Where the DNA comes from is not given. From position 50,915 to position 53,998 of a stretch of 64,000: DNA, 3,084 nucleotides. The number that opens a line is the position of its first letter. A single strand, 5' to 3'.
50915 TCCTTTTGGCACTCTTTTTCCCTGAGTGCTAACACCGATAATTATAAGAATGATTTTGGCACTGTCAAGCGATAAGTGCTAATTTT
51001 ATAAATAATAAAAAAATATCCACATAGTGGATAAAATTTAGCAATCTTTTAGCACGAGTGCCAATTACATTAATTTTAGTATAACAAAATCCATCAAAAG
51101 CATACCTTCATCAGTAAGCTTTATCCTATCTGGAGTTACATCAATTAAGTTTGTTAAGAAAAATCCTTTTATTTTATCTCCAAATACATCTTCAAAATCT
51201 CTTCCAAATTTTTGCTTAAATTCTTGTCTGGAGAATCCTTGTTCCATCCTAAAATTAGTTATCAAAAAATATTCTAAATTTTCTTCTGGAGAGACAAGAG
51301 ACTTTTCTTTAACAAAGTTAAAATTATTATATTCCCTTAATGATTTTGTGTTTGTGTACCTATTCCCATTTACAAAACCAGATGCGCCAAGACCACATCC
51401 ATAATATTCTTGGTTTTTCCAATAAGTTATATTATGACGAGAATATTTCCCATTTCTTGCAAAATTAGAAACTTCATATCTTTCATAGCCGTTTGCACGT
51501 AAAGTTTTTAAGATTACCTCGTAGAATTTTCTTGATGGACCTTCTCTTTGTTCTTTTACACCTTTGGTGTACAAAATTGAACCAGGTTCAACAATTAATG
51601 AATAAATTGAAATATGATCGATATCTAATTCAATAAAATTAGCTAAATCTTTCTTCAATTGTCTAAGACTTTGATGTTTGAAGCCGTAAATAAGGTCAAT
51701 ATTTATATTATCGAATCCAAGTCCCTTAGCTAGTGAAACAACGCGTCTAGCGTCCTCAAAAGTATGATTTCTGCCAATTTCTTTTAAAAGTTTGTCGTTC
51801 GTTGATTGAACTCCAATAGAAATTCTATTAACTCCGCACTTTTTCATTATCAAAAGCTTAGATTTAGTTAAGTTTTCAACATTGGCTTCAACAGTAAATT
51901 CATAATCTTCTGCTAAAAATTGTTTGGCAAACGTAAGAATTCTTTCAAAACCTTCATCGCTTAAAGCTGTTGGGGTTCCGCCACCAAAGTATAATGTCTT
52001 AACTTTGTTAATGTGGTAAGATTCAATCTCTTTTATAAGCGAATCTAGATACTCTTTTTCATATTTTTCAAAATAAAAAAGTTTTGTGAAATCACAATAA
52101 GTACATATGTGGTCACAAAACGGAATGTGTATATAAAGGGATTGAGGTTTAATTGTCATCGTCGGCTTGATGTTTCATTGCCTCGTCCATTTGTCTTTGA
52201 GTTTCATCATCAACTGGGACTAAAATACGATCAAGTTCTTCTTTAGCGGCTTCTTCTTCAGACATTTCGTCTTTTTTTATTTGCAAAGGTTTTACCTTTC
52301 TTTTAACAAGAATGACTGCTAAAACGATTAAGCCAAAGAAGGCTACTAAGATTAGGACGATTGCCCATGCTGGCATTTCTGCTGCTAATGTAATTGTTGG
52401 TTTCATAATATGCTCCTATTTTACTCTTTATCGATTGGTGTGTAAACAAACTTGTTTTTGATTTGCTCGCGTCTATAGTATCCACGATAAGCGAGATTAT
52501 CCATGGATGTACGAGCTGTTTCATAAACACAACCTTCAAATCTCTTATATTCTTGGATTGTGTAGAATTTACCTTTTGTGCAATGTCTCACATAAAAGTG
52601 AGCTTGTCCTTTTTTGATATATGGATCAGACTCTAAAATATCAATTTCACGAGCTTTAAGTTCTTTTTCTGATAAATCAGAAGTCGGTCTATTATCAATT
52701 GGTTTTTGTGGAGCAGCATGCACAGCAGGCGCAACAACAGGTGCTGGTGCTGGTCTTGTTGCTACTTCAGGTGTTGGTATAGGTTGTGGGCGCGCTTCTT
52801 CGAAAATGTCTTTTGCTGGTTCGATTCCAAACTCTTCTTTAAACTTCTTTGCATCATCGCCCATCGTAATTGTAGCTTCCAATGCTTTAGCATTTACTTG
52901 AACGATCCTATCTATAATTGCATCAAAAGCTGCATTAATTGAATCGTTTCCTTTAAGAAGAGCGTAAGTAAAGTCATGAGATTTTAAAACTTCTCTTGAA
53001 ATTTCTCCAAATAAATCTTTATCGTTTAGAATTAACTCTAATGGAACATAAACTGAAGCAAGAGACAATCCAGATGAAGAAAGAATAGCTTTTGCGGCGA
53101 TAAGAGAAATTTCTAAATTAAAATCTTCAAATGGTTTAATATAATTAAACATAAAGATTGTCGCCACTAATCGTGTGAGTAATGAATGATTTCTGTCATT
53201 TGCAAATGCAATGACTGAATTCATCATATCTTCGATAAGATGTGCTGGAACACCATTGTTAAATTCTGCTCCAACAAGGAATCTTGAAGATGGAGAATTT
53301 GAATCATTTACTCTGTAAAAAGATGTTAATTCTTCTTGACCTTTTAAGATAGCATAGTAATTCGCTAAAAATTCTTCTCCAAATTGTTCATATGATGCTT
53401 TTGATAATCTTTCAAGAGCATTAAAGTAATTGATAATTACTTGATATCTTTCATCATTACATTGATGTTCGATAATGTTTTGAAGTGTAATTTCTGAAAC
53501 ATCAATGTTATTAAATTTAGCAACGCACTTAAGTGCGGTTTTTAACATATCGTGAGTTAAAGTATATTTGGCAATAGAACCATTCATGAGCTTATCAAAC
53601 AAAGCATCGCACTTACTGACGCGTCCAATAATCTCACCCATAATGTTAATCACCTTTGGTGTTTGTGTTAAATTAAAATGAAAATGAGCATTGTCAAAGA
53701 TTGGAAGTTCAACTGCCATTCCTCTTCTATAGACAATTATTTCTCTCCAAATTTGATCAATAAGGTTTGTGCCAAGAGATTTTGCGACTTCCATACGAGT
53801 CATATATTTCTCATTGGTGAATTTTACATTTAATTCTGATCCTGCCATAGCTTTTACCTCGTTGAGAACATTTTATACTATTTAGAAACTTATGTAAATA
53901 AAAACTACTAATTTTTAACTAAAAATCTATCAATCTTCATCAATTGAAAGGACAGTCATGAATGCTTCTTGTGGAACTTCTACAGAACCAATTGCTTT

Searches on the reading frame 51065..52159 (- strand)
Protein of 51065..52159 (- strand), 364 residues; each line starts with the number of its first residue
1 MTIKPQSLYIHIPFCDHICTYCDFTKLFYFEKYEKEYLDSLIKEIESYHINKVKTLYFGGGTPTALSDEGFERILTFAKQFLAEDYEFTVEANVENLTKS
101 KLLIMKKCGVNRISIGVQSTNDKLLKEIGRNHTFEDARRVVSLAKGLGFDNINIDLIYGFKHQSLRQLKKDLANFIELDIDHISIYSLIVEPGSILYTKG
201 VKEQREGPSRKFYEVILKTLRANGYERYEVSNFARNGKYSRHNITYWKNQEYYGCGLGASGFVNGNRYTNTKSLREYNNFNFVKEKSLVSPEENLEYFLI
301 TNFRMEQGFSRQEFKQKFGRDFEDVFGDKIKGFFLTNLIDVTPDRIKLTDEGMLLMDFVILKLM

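Call 69: search_protein_families(library=pfam, proteins=[window:51065-52159:-], max_evalue=0.001)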
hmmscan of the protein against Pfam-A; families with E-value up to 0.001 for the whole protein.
window:51065-52159:- (364 aa): 2 families
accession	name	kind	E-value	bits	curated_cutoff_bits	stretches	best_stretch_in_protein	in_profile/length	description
PF04055.27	Radical_SAM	-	1.1e-31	110.7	29.5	1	9-170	1-161/166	Radical SAM superfamily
PF06969.22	HemN_C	-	5.8e-11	42.7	24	1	289-355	1-67/67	HemN C-terminal domain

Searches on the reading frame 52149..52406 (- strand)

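Call 40: search_protein_families(library=pfam, proteins=[window:52149-52406:-], max_evalue=0.01)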
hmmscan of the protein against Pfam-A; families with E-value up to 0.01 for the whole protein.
window:52149-52406:- (85 aa): 2 families
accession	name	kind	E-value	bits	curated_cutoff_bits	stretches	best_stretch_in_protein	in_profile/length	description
PF08510.17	PIG-P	-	0.0054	17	39.3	1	10-64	47-88/121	PIG-P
PF06196.17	DUF997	-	0.0073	16.7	26.3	1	5-42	35-72/77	Protein of unknown function (DUF997)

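Call 83: search_protein_families(library=ncbifam, proteins=[window:52149-52406:-], max_evalue=1)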
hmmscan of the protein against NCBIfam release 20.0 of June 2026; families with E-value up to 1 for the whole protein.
window:52149-52406:- (85 aa): 5 families
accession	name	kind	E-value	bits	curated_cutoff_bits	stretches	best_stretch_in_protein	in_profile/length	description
NF012015.1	PRK15471.1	equivalog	0.0021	17.1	267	2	1-36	281-316/325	LPS O-antigen chain length determinant protein WzzB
TIGR04561.1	membra_charge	hypoth_equivalog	0.0059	16.8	30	1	15-71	18-73/82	TIGR04561 family membrane protein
NF040668.1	regulator_TseB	equivalog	0.025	14.2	200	1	16-57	4-45/161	cell wall elongation/penicillin-binding protein regulator TseB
NF009302.0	PRK12659.1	equivalog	0.046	13.6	154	1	6-52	67-114/117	Na+/H+ antiporter subunit C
NF009243.0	PRK12599.1-2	equivalog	0.059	14.1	95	1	15-38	66-89/91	putative monovalent cation/H+ antiporter subunit F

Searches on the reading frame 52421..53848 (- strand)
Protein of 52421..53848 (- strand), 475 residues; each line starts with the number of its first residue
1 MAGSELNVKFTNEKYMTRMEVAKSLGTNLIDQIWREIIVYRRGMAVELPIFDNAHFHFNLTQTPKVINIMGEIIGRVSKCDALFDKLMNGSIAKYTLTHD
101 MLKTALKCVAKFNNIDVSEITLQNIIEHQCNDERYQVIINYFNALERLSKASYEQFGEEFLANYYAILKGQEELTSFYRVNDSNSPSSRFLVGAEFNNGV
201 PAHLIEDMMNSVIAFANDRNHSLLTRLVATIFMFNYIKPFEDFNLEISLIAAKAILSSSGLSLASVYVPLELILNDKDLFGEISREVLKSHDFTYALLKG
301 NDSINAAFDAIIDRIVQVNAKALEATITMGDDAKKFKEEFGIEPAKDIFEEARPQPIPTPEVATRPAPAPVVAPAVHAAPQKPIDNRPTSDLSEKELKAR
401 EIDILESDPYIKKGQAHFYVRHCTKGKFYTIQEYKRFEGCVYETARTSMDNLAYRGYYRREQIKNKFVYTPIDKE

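Call 69: search_protein_families(library=pfam, proteins=[window:52421-53848:-], max_evalue=0.001)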
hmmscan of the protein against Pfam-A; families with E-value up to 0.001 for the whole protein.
window:52421-53848:- (475 aa): 0 families

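Call 73: find_homologous_proteins(query=window:52421-53848:-, max_evalue=0.00001)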
Query window:52421-53848:- (475 aa): 480 proteins with E <= 0.00001 among 8000 candidates; the best 120 are listed.
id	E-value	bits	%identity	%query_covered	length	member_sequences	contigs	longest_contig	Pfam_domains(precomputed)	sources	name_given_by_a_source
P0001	0.0e+0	1067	100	100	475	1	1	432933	-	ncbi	-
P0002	2.6e-277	938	85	100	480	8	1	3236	-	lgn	-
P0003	4.2e-256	868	81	100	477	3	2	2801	-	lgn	-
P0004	3.2e-255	865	80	100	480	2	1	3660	-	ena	-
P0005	3.7e-254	862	80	100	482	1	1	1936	-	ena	-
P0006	6.6e-250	848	80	100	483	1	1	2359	-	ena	-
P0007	1.4e-242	823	77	100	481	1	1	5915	-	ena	-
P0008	6.3e-240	815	75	100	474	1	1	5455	-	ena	-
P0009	2.4e-232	790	72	100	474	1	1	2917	-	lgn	-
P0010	1.0e-219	748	69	100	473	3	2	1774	-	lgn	-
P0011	3.5e-215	733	67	100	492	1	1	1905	-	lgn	-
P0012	9.2e-205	699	64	100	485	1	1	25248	-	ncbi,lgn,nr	ncbi:MAG: hypothetical protein KBS97_01760 [Firmicutes bacterium]|nr:hypothetical protein [Candidatu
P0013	2.4e-200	684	64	100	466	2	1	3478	-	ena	-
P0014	1.1e-193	662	61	100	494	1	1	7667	-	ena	-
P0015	2.4e-150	519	52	100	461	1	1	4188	-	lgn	-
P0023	4.3e-137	476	50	100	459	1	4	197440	-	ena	-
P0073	2.6e-122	427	45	100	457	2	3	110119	-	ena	-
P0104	2.3e-114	401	42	100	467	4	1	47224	PF02661.24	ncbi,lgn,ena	-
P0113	3.8e-112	394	40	100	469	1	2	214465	PF02661.24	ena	-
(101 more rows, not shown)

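Call 74: find_encoding_contigs(protein=P0001, flank=10000, max_places=2)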
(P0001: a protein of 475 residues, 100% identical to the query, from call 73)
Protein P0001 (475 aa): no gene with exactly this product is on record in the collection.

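Call 75: find_encoding_contigs(protein=P0023, flank=10000, max_places=2)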
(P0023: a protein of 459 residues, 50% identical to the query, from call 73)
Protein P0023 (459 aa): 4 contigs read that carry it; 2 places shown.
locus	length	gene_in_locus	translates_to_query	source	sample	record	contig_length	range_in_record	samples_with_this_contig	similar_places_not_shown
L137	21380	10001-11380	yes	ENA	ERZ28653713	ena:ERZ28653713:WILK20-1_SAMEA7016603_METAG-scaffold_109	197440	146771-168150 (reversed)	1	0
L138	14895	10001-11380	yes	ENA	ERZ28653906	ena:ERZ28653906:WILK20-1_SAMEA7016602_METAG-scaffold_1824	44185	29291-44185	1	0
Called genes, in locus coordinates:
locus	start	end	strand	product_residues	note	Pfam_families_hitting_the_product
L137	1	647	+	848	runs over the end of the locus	PF00133:tRNA-synt_1, PF01406:tRNA-synt_1e (faint), PF09334:tRNA-synt_1g, PF13603:tRNA-synt_1_2, PF09334:tRNA-synt_1g, PF00133:tRNA-synt_1, PF08264:Anticodon_1, PF10458:Val_tRNA-synt_C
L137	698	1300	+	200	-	PF10531:SLBB, PF22461:SLBB_2 (faint), PF00633:HHH (faint), PF12836:HHH_3, PF14579:HHH_6 (weak)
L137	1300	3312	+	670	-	PF00753:Lactamase_B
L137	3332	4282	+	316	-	PF06144:DNA_pol3_delta, PF21694:DNA_pol3_delta_C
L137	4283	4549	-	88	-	PF01649:Ribosomal_S20p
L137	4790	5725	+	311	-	PF00551:Formyl_trans_N, PF02911:Formyl_trans_C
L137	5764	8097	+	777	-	PF06733:DEAD_2, PF13307:Helicase_C_2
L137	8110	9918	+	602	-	PF00009:GTP_EFTU, PF03144:GTP_EFTU_D2, PF00679:EFG_C, PF06421:LepA_C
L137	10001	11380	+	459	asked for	-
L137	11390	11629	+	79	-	-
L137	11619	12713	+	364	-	PF04055:Radical_SAM, PF06969:HemN_C (weak)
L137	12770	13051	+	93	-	-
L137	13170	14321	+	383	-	PF01628:HrcA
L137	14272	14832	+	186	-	PF01025:GrpE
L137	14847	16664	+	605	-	PF00012:HSP70, PF06723:MreB_Mbl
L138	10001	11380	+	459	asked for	-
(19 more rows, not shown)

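Call 76: find_encoding_contigs(protein=P0012, flank=10000, max_places=2)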
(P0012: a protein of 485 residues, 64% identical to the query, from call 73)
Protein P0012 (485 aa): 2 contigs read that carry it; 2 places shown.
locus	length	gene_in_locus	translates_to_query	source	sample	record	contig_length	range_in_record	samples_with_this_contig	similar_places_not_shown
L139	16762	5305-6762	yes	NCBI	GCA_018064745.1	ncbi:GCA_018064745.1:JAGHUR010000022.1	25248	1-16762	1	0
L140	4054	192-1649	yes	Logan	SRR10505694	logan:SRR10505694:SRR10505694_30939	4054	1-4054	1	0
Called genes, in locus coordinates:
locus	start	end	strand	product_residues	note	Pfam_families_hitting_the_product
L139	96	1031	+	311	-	PF00551:Formyl_trans_N, PF02911:Formyl_trans_C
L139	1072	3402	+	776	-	PF06733:DEAD_2, PF13307:Helicase_C_2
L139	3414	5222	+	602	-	PF00009:GTP_EFTU, PF03144:GTP_EFTU_D2, PF00679:EFG_C, PF06421:LepA_C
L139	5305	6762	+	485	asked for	-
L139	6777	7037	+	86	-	-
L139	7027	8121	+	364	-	PF04055:Radical_SAM, PF06969:HemN_C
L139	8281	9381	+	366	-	PF01628:HrcA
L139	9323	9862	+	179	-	PF01025:GrpE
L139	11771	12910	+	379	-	PF00226:DnaJ, PF01556:DnaJ_C, PF15777:Anti-TRAP (faint), PF00684:DnaJ_CXXCXGXG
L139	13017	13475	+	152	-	PF00383:dCMP_cyt_deam_1, PF14437:MafB19-deam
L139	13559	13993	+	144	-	PF05154:TM2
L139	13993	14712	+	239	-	PF20260:PUA_4, PF04452:Methyltrans_RNA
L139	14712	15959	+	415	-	PF00919:UPF0004, PF04055:Radical_SAM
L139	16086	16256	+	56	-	PF01783:Ribosomal_L32p, PF14952:zf-tcix (faint), PF13248:Zn_ribbon_3 (weak)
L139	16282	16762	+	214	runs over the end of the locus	PF01791:DeoC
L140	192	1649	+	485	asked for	-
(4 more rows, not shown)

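Call 78: find_encoding_contigs(protein=P0073, flank=10000, max_places=1)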
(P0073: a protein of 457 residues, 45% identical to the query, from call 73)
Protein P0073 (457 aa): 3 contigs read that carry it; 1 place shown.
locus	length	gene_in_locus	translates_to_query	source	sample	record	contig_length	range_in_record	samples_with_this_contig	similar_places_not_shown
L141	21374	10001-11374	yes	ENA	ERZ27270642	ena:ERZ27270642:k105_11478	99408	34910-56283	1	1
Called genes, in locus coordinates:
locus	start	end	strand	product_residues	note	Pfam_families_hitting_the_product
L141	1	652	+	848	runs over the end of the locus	PF00133:tRNA-synt_1, PF01406:tRNA-synt_1e (faint), PF09334:tRNA-synt_1g, PF13603:tRNA-synt_1_2, PF09334:tRNA-synt_1g, PF00133:tRNA-synt_1, PF08264:Anticodon_1, PF10458:Val_tRNA-synt_C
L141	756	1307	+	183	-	PF10531:SLBB, PF22461:SLBB_2 (weak), PF00633:HHH (faint), PF12836:HHH_3, PF14579:HHH_6 (weak)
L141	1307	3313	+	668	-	PF00753:Lactamase_B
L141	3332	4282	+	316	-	PF06144:DNA_pol3_delta, PF21694:DNA_pol3_delta_C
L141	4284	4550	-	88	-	PF01649:Ribosomal_S20p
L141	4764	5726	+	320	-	PF00551:Formyl_trans_N, PF02911:Formyl_trans_C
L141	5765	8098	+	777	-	PF06733:DEAD_2, PF13307:Helicase_C_2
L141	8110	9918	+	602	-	PF00009:GTP_EFTU, PF03144:GTP_EFTU_D2, PF00679:EFG_C, PF06421:LepA_C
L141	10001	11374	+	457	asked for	-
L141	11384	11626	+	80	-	-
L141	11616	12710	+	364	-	PF04055:Radical_SAM, PF06969:HemN_C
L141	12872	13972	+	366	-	PF01628:HrcA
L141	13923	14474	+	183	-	PF01025:GrpE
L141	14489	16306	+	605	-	PF00012:HSP70, PF06723:MreB_Mbl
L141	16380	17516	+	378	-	PF00226:DnaJ, PF01556:DnaJ_C, PF00684:DnaJ_CXXCXGXG, PF15777:Anti-TRAP (faint)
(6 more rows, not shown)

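Call 79: find_encoding_contigs(protein=P0113, flank=10000, max_places=1)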
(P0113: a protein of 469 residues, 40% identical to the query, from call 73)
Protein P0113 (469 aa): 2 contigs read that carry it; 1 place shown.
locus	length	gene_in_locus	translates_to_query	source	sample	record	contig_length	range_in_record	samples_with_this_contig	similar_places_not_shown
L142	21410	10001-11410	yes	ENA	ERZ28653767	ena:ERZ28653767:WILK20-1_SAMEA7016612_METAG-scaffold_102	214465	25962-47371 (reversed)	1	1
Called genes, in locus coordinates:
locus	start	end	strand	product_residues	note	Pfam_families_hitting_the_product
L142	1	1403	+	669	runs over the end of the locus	PF00753:Lactamase_B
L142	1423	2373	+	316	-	PF06144:DNA_pol3_delta, PF21694:DNA_pol3_delta_C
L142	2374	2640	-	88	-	PF01649:Ribosomal_S20p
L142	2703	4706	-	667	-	PF00501:AMP-binding, PF00550:PP-binding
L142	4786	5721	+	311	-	PF00551:Formyl_trans_N, PF02911:Formyl_trans_C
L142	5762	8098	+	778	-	PF00270:DEAD (faint), PF06733:DEAD_2, PF13307:Helicase_C_2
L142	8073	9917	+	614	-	PF00009:GTP_EFTU, PF03144:GTP_EFTU_D2, PF00679:EFG_C, PF06421:LepA_C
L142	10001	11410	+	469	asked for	PF02661:Fic (weak)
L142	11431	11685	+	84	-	-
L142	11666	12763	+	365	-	PF04055:Radical_SAM, PF06969:HemN_C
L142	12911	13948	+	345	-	PF01628:HrcA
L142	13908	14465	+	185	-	PF01025:GrpE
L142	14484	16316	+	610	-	PF00012:HSP70, PF06723:MreB_Mbl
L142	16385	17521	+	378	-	PF00226:DnaJ, PF01556:DnaJ_C, PF00684:DnaJ_CXXCXGXG, PF15777:Anti-TRAP (faint)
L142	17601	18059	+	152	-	PF00383:dCMP_cyt_deam_1, PF14437:MafB19-deam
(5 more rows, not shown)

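Call 80: find_encoding_contigs(protein=P0104, flank=10000, max_places=1)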
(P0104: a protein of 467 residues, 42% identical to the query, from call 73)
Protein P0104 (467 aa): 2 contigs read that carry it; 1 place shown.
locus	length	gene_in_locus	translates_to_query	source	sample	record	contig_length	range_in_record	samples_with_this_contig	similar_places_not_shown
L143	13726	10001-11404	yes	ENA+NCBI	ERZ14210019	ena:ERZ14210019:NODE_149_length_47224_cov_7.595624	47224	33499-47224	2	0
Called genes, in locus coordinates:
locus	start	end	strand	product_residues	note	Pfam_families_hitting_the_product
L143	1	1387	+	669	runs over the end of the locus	PF00753:Lactamase_B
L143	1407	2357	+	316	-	PF06144:DNA_pol3_delta, PF21694:DNA_pol3_delta_C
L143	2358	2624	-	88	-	PF01649:Ribosomal_S20p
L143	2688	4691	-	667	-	PF00501:AMP-binding, PF00550:PP-binding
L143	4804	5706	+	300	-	PF00551:Formyl_trans_N, PF02911:Formyl_trans_C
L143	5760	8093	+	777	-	PF00270:DEAD (faint), PF06733:DEAD_2, PF13307:Helicase_C_2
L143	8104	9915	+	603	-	PF00009:GTP_EFTU, PF03144:GTP_EFTU_D2, PF00679:EFG_C, PF06421:LepA_C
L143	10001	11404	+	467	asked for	PF02661:Fic (weak)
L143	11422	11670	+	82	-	-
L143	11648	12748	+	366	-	PF04055:Radical_SAM, PF06969:HemN_C (weak)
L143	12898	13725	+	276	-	?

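Call 82: search_solved_structures(query=window:52421-53848:-, max_evalue=1, show_alignments=2)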
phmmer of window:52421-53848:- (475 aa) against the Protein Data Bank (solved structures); distinct sequences matched with E-value up to 1: 0.

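Call 83: search_protein_families(library=ncbifam, proteins=[window:52421-53848:-], max_evalue=1)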
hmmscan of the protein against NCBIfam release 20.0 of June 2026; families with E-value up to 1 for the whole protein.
window:52421-53848:- (475 aa): 1 family
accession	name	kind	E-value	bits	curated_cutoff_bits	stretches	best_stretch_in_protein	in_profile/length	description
NF040500.1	Bdr_N_group2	subfamily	0.04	13.7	40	1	449-468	1-19/47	Bdr family repetitive protein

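Call 96: predict_structure(alignment_id=A1)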
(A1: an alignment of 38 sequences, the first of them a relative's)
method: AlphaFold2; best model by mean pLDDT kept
length: 475 residues; sequences in the alignment: 38
mean_pLDDT: 78.8   pTM: 0.65
mean pLDDT of the five models: 78.8, 76.3, 75.4, 75.0, 74.2
residues with pLDDT >= 90: 180; 70-90: 185; 50-70: 38; < 50: 72
segments of 3 or more residues with pLDDT < 50: 184-195, 329-333, 339-388
pLDDT, mean of each block of 10 residues (from residue 1): 70 88 89 90 94 92 92 91 80 86 95 91 92 92 92 82 89 70 49 54 90 93 95 92 91 91 90 89 88 94 95 85 53 48 40 38 38 32 39 76 85 86 76 85 86 84 74 61
secondary structure, 60 per line:
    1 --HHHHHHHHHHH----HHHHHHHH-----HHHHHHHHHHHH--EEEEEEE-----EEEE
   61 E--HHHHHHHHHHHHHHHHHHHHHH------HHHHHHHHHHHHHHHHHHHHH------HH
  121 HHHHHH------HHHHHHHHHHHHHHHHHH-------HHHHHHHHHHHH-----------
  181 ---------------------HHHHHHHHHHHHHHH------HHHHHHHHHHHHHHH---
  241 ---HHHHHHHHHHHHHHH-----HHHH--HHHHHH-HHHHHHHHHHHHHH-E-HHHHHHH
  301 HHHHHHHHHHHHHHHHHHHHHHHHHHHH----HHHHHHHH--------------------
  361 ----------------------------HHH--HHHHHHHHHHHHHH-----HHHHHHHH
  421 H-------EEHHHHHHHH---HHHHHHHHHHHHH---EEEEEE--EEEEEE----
elements in order: H3-13 H18-25 H31-42 E45-51 E57-61 H64-85 H92-112 H119-126 H133-150 H158-169 H202-216 H223-237 H244-258 H264-267 H270-275 H277-290 H294-328 H333-340 H394-407 H413-421 H431-438 H442-454 E458-463 E466-471

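Call 98: fold_search(model_id=the predicted structure, library=pdb)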
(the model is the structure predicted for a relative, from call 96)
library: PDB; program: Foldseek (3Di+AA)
matches with E <= 10: 1057; with E <= 0.001: 12
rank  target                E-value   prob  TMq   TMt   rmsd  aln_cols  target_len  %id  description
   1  3zec_A                1.3e-06  1.00  0.44  0.56  12.1       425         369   10  Fic protein from SHEWANELLA ONEIDENSIS (E73G mutant) in complex with AMPPNP (released 2013-06-19)
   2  3zcn_A                2.0e-06  1.00  0.46  0.58  11.8       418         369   11  Fic protein from SHEWANELLA ONEIDENSIS in complex with ATP (released 2013-06-19)
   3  8cil_B                2.1e-06  1.00  0.40  0.52  10.7       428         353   12  Crystal structure of Coxiella burnetii Fic protein 2 (released 2023-11-15)
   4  3eqx_B                2.4e-06  1.00  0.43  0.55  11.6       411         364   11  CRYSTAL STRUCTURE OF A FIC FAMILY PROTEIN (SO_4266) FROM SHEWANELLA ONEIDENSIS AT 1.6 A RESOLUTION (released 2008-10-14)
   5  8cil_A                7.5e-06  1.00  0.41  0.52  10.5       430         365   12  Crystal structure of Coxiella burnetii Fic protein 2 (released 2023-11-15)
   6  3zec_B                8.1e-06  1.00  0.43  0.53  11.7       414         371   11  Fic protein from SHEWANELLA ONEIDENSIS (E73G mutant) in complex with AMPPNP (released 2013-06-19)
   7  7cb8_A                1.2e-05  1.00  0.42  0.49  10.7       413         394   11  Structure of a FIC-domain protein from Mycobacterium marinum in complex with CDP (released 2021-08-18)
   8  3eqx_A                1.5e-05  1.00  0.44  0.55  12.2       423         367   10  CRYSTAL STRUCTURE OF A FIC FAMILY PROTEIN (SO_4266) FROM SHEWANELLA ONEIDENSIS AT 1.6 A RESOLUTION (released 2008-10-14)
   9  4rgl                  2.0e-05  1.00  0.40  0.57  13.4       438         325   14  Crystal structure of a Fic family protein (Dde_2494) from Desulfovibrio desulfuricans G20 at 2.70 A resolution (released 2014-10-29)
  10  7cb8_B                4.8e-05  1.00  0.41  0.48  13.1       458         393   12  Structure of a FIC-domain protein from Mycobacterium marinum in complex with CDP (released 2021-08-18)
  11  7xux_B                2.8e-04  1.00  0.39  0.50  12.5       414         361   10  Crystal structure of a FIC domain containnig protein (released 2022-12-21)
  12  8uqu_C                7.6e-04  1.00  0.39  0.68   7.1       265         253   14  Crystal Structure of N-terminal Domain of Fic Family Protein from Bordetella bronchiseptica (released 2024-10-30)
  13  6i7k                  1.2e-03  1.00  0.39  0.53  10.4       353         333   13  Crystal structure of monomeric FICD mutant L258D complexed with MgATP (released 2019-09-25)
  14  6i7g_B                1.3e-03  1.00  0.37  0.49   6.4       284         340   13  Crystal structure of dimeric wild type FICD complexed with ATP (released 2019-09-25)
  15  8uqu_B                1.5e-03  1.00  0.41  0.73   6.2       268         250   12  Crystal Structure of N-terminal Domain of Fic Family Protein from Bordetella bronchiseptica (released 2024-10-30)
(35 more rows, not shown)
